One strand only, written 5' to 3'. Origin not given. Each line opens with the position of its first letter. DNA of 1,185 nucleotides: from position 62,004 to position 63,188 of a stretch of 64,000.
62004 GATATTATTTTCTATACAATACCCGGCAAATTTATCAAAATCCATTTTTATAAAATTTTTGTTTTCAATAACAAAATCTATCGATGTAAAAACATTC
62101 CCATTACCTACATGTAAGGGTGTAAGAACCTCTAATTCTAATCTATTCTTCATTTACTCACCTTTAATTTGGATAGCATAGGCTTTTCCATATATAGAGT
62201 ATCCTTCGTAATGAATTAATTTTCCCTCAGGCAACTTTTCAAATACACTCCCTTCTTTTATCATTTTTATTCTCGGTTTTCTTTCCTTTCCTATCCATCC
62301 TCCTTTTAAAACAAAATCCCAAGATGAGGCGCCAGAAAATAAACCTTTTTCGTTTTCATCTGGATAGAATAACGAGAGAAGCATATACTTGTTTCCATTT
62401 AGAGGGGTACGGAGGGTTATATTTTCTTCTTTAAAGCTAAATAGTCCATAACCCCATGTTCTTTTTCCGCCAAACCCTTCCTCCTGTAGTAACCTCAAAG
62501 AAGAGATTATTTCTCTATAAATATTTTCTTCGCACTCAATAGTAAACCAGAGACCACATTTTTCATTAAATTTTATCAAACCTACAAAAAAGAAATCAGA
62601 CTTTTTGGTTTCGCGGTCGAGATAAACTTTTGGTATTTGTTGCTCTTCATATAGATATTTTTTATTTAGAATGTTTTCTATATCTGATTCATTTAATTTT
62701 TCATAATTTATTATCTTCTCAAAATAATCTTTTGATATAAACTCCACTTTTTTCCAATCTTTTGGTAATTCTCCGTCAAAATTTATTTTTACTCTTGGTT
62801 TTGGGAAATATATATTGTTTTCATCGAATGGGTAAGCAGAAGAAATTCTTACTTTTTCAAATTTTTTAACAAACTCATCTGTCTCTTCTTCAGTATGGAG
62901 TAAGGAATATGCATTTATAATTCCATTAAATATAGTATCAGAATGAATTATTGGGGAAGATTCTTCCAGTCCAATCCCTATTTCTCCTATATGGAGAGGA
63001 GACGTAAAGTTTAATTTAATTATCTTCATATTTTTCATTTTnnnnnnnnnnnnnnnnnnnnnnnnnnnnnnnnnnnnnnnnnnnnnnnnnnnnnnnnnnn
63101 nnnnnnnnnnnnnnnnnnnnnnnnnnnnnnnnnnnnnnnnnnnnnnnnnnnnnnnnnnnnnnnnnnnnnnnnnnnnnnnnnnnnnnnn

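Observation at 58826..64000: Type III-A (Csm) CRISPR-Cas effector module with Csx1, inserted right after tRNA-Tyr; no array in window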

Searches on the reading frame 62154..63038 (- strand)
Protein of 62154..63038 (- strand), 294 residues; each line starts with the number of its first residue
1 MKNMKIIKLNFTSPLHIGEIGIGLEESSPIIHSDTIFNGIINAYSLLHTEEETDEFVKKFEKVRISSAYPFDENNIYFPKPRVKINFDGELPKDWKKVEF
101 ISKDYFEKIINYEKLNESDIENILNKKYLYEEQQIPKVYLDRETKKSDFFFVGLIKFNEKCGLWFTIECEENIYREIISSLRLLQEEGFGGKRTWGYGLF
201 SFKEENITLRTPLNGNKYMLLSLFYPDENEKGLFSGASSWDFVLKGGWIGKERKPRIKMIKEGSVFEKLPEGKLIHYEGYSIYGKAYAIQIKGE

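Call 8: search_protein_families(library=pfam, proteins=[window:62154-63038:-], max_evalue=0.01)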
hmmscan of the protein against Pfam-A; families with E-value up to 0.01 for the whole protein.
window:62154-63038:- (294 aa): 2 families
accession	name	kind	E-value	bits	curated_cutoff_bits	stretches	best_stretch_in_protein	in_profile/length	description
PF17953.6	Csm4_C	-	1.9e-10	41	25.9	1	214-278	2-72/91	CRISPR Csm4 C-terminal domain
PF03787.20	RAMPs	-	1.1e-08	36.2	22.1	1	8-201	1-189/189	RAMP superfamily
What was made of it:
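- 62154..63038 (-): csm4 (294 aa), the Cas5-like RAMP that partners Cas10. PF17953 Csm4_C (call 8).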

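Call 9: search_protein_families(library=ncbifam, proteins=[window:62154-63038:-], max_evalue=0.01)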
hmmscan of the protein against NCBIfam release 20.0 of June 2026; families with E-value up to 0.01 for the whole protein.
window:62154-63038:- (294 aa): 1 family
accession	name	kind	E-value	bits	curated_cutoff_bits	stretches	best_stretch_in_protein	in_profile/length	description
TIGR01903.2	cas5_csm4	equivalog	4.4e-71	239.7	55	1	4-289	1-300/304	type III-A CRISPR-associated RAMP protein Csm4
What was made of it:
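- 62154..63038 (-): TIGR01903 239.7 bits, cutoff 55 (call 9).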

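Call 10: search_protein_families(library=padloc, proteins=[window:62154-63038:-], max_evalue=0.01)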
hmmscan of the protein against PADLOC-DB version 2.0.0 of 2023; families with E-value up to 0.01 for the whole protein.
window:62154-63038:- (294 aa): 9 families
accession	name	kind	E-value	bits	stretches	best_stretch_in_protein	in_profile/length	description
PDLC01276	Csm4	-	8.3e-67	223.7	1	6-277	1-250/268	CAS-III-A; effector_G5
PDLC01450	Csm4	-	3.3e-64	215.1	1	6-292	2-261/263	CAS-III-A; effector_G5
PDLC01018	Csm4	-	1.5e-63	213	1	6-276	1-281/302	CRISPR type III-A/MTUBE-associated RAMP protein Csm4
PDLC01019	Csm4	-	3.6e-60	201.9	1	2-293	1-315/319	Csm4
PDLC01494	Csm4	-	7.6e-17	59.7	1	31-268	18-262/297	"CAS-III-A,CAS-III-D; effector_G5"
PDLC01442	Csm3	-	2.4e-06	25.6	1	136-217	113-189/208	"CAS-III-A,CAS-III-D; effector_G7"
PDLC01297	Csm3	-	0.00055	17.9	1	166-209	150-192/198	"CAS-III-A,CAS-III-D; effector_G7"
PDLC01269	Cmr3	-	0.0046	14.9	0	30-267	17-246/273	"CAS-III-B,CAS-III-C; effector_G5"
PDLC01346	Cas6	-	0.0091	14.2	0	183-200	169-186/191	"CAS-I,CAS-II,CAS-III,CAS-IV,CAS-V,CAS-VI; crRNAmaturation"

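Call 11: find_encoding_contigs(protein=window:62154-63038:-, flank=10000, max_places=6)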
Protein window:62154-63038:- (294 aa): 2 contigs read that carry it; 2 places shown.
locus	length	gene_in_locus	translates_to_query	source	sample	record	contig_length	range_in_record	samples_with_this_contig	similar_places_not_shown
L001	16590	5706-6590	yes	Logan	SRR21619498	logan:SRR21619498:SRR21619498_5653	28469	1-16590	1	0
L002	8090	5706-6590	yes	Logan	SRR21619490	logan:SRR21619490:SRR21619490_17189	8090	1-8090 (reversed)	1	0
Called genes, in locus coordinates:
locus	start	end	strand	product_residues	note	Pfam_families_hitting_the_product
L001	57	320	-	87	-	PF09827:CRISPR_Cas2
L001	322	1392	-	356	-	PF01867:Cas_Cas1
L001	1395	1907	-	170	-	PF01930:Cas_Cas4, PF12705:PDDEXK_1 (weak)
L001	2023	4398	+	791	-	PF01966:HD (weak), PF18182:mCpol (faint), PF18211:Csm1_B, PF22335:Cas10-Cmr2_palm2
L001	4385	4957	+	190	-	PF03750:Csm2_III-A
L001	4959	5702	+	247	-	PF03787:RAMPs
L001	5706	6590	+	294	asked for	PF03787:RAMPs, PF17953:Csm4_C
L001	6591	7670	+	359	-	PF03787:RAMPs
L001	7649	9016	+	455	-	-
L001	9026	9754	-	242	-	PF01881:Cas_Cas6_C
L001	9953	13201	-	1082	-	PF03833:PolC_DP2_N, PF24844:PolC_DP2_central, PF24846:PolC_DP2_cat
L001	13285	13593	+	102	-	PF01176:eIF-1a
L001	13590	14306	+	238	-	PF01163:RIO1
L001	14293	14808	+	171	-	PF00013:KH_1 (weak), PF21800:KH_KRR1_2nd, PF22891:KH_PNO1_2nd, PF00013:KH_1 (weak)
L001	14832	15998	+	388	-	PF04412:AcnX, PF28403:AcnX_2nd, PF28406:AcnX_3rd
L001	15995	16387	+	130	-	PF01989:AcnX_swivel_put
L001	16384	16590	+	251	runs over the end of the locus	PF00696:AA_kinase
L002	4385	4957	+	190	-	PF03750:Csm2_III-A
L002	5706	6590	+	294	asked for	PF03787:RAMPs, PF17953:Csm4_C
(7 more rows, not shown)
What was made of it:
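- Two independent Logan assemblies give the same order (call 11).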

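Call 18: find_related_loci(query=L001:2023-4395:+, collection=genome_contigs, flank=10000)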
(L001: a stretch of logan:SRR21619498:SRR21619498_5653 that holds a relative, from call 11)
Query L001:2023-4395:+ (791 aa) in genome_contigs; peptide patterns used: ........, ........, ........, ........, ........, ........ (x = any residue, [..] = any of these).
280 stretches matched a pattern, but none encodes a relative of the query by tblastn (E <= 1e-3).
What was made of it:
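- Tried and rejected: A GTDB genome scan with Cas10 as a single protein found no relative (call 18).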

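Call 35: search_solved_structures(query=L001:2023-4395:+, max_evalue=0.001, show_alignments=1)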
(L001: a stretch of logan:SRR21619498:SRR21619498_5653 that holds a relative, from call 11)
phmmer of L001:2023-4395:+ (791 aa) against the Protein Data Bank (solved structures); distinct sequences matched with E-value up to 0.001: 18.
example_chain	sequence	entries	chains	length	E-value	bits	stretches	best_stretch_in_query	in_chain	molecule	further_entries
4uw2_A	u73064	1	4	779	1.3e-109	370.8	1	9-784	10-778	CSM1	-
6iqw_A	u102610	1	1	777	1.4e-109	370.7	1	9-784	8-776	Csm1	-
6mua_A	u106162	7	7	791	1.4e-109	370.7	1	9-784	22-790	Uncharacterized protein Csm1 | Csm1 | CRISPR system single-strand-specific deoxyribonuclease Cas10/Csm1 (subtype III-A)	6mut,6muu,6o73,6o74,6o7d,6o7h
6o75_A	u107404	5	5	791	1.8e-108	367.1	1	9-784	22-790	CRISPR system single-strand-specific deoxyribonuclease Cas10/Csm1 (subtype III-A)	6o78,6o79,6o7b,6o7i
6mur_A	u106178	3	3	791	1.7e-107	363.8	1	9-784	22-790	Uncharacterized protein | Uncharacterized protein Csm1 | Csm1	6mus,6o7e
6kbd_A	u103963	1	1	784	1.8e-88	300.9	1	9-732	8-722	CRISPR system single-strand-specific deoxyribonuclease Cas10/Csm1 (subtype III-A),CRISPR s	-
6kc0_A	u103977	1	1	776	1.8e-88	300.9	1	9-720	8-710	CRISPR system single-strand-specific deoxyribonuclease Cas10/Csm1 (subtype III-A),CRISPR s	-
6xn3_A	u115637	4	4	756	6.8e-78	265.9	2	7-558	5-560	CRISPR-associated protein Cas10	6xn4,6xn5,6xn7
9ash_A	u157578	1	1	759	2.6e-77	264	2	7-558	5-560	CRISPR system single-strand-specific deoxyribonuclease Cas10/Csm1 (subtype III-A)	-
9asi_A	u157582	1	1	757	2.8e-77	263.9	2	7-558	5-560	CRISPR system single-strand-specific deoxyribonuclease Cas10/Csm1 (subtype III-A)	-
9g9a_A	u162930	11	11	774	2.4e-73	250.9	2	8-555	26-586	CRISPR system single-strand-specific deoxyribonuclease Cas10/Csm1 (subtype III-A)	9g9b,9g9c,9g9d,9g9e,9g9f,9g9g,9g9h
7uzw_F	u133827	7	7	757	3.9e-70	240.3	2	5-560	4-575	CRISPR system single-strand-specific deoxyribonuclease Cas10/Csm1 (subtype III-A)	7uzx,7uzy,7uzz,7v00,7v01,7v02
8wfx_A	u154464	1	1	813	1.9e-64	221.5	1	94-676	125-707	CRISPR system single-strand-specific deoxyribonuclease Cas10/Csm1 (subtype III-A)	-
6ifn_A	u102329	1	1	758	5.2e-59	203.5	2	4-558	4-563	Type III-A CRISPR-associated protein Csm1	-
6ifk_A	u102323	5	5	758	2.6e-58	201.2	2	4-558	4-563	Type III-A CRISPR-associated protein Csm1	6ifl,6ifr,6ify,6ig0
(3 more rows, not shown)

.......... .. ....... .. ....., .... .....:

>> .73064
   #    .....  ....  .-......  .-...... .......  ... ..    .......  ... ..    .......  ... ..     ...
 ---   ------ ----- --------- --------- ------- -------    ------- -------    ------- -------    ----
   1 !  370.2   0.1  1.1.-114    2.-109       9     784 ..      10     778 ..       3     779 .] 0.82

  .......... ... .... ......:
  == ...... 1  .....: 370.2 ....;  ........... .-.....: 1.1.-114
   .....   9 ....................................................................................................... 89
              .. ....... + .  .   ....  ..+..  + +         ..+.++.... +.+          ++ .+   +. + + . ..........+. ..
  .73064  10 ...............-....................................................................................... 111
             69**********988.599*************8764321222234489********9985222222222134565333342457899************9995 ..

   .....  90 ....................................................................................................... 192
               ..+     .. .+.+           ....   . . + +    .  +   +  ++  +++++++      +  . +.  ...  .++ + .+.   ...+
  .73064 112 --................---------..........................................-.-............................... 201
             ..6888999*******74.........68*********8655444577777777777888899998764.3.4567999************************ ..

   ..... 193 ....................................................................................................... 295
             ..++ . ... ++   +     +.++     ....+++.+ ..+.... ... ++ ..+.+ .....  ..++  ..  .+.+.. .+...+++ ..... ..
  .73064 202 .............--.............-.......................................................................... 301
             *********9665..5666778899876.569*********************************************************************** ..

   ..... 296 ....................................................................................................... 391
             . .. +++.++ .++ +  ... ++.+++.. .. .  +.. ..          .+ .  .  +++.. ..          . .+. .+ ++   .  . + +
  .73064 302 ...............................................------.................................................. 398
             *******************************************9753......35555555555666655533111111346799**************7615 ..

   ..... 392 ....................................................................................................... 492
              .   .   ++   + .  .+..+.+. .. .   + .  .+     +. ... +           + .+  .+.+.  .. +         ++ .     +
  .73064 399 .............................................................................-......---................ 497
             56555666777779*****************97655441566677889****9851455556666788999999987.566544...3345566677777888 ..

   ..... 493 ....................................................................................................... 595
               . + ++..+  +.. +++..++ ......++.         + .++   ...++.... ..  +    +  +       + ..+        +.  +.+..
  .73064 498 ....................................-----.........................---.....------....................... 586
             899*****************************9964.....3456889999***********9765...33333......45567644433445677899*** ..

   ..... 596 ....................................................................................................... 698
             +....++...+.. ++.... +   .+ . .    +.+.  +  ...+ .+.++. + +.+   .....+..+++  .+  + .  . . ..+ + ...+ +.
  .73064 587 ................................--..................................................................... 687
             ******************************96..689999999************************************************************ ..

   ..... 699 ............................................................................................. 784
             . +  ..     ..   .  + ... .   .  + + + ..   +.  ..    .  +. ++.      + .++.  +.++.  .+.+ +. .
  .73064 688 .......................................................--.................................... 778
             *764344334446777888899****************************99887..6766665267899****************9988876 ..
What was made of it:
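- On Type III-A (Csm) CRISPR-Cas: Full-length alignment to ToCsm1 (call 35).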

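Call 41: search_protein_families(library=padloc, proteins=[L001:1395-1907:-, L001:322-1392:-, L001:57-320:-], max_evalue=0.00001)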
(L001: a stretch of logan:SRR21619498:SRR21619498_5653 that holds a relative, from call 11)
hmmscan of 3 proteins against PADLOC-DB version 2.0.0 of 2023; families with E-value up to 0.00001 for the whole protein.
L001:1395-1907:- (170 aa): 16 families
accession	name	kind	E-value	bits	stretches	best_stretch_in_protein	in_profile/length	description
PDLC01771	Cas4b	-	6.7e-57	190.2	1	9-170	5-160/162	-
PDLC01611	Cas4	-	6.1e-55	183.8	1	9-169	1-157/158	"CAS-I,CAS-II,CAS-III,CAS-IV,CAS-V,CAS-VI; acquisition_associated"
PDLC02086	Cas4b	-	7.8e-53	176.8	1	9-170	4-161/161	-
PDLC01447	Cas4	-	3.5e-40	136.1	1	8-169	5-158/161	"CAS-I,CAS-II,CAS-III,CAS-IV,CAS-V,CAS-VI; acquisition_associated"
PDLC00943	Cas4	-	1e-32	111.5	1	9-169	2-179/180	CRISPR-associated protein Cas4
PDLC00944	Cas4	-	9.7e-31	105.3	1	8-169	1-177/177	Cas4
PDLC01250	Cas4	-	3e-28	97.2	1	8-169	1-168/168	"CAS-I,CAS-II,CAS-III,CAS-IV,CAS-V,CAS-VI; acquisition_associated"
PDLC01772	Cas4b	-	4.2e-28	96.8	1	8-169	6-162/164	-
PDLC02085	Cas4a2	-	1.5e-11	43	1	10-169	4-162/166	-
PDLC01747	Cas1g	-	9.1e-11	39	1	14-168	7-176/523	-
PDLC02083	Cas4_II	-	2.3e-10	39.2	1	68-168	81-183/186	-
PDLC02034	Cas4d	-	5.2e-10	37.3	1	11-168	9-180/192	-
PDLC02036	Cas4d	-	7.6e-09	33.9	1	13-168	26-178/181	-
PDLC01773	Cas4c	-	1.4e-08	32.4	1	66-168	94-193/229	-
PDLC02035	Cas4d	-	4.1e-07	27.7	1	7-168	5-174/196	-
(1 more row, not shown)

L001:322-1392:- (356 aa): 31 families (the best 25 are shown)
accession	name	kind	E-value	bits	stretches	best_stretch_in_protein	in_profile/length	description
PDLC02065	Cas1b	-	5.3e-134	444.8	1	1-356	1-329/329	-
PDLC01742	Cas1b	-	9.7e-133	440.6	1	1-356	1-326/326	-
PDLC01335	Cas1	-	3.4e-126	418.9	1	4-352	1-314/315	"CAS-I,CAS-II,CAS-III,CAS-IV,CAS-V,CAS-VI; acquisition_1"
PDLC00927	Cas1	-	2.9e-95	317.2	1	53-351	25-327/327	CRISPR-associated endonuclease Cas1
PDLC01248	Cas1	-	9.1e-92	305.6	1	4-345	2-289/289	"CAS-I,CAS-II,CAS-III,CAS-IV,CAS-V,CAS-VI; acquisition_1"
PDLC00928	Cas1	-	1.6e-88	294.8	1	6-345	4-315/315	Cas1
PDLC01449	Cas1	-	3.3e-87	290.3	1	51-345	22-282/285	"CAS-I,CAS-II,CAS-III,CAS-IV,CAS-V,CAS-VI; acquisition_1"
PDLC01608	Cas1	-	2.2e-85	284.5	1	34-311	10-276/276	"CAS-I,CAS-II,CAS-III,CAS-IV,CAS-V,CAS-VI; acquisition_1"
PDLC01249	Cas1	-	4.8e-70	233.9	1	38-288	7-246/246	"CAS-I,CAS-II,CAS-III,CAS-IV,CAS-V,CAS-VI; acquisition_1"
PDLC02025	Cas1d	-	1.7e-58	196.6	1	37-354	16-315/316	-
PDLC01743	Cas1c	-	4.7e-53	178.5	1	36-354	19-336/337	-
PDLC00923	Cas1c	-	1.4e-48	163.9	1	35-353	16-339/340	"CRISPR-associated endonuclease Cas1, subtype I-C/DVULG"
PDLC01334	Cas1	-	2e-48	163.4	1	35-353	15-336/336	"CAS-I,CAS-II,CAS-III,CAS-IV,CAS-V,CAS-VI; acquisition_1"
PDLC01747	Cas1g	-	4.5e-48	162.1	1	51-349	220-517/523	-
PDLC02067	Cas1b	-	2.9e-46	156.4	1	34-345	204-522/533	-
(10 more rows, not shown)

L001:57-320:- (87 aa): 17 families
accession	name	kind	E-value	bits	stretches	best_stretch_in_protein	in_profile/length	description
PDLC01749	Cas2b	-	2.2e-31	106.2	1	1-87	1-87/87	-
PDLC02076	Cas2b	-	2.3e-29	99.6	1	1-87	1-87/87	-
PDLC01443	Cas2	-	1e-27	94.4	1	1-84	1-83/86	"CAS-I,CAS-II,CAS-III,CAS-IV,CAS-V,CAS-VI; acquisition_2"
PDLC01338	Cas2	-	2.1e-27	93.4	1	3-79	1-75/76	"CAS-I,CAS-II,CAS-III,CAS-IV,CAS-V,CAS-VI; acquisition_2"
PDLC01649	Cas2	-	7.2e-21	72.3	1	1-68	1-68/70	"CAS-I,CAS-II,CAS-III,CAS-IV,CAS-V,CAS-VI; acquisition_2"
PDLC00936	Cas2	-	4.8e-19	66.6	1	3-78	1-81/83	Cas2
PDLC01750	Cas2b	-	8.5e-16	56.2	1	1-78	1-77/86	-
PDLC01748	Cas2_IIIa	-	3.3e-15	54.4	1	1-83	1-81/88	-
PDLC00935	Cas2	-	6.6e-15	53.3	1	1-83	1-88/96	CRISPR-associated endonuclease Cas2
PDLC02027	Cas2d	-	1.6e-14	52.1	1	1-82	1-83/89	-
PDLC01251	Cas2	-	2.2e-14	51.4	1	1-76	1-75/84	"CAS-I,CAS-II,CAS-III,CAS-IV,CAS-V,CAS-VI; acquisition_2"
PDLC01751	Cas2c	-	1.1e-13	49.5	1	1-81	1-86/95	-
PDLC01756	Cas2g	-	4.4e-12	43.9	1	3-83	6-89/96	-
PDLC02077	Cas2b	-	1.8e-11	42.3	1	1-77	1-79/96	-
PDLC01525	Cas2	-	1.3e-10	39.9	1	1-76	1-77/90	"CAS-I,CAS-II,CAS-III,CAS-IV,CAS-V,CAS-VI; acquisition_2"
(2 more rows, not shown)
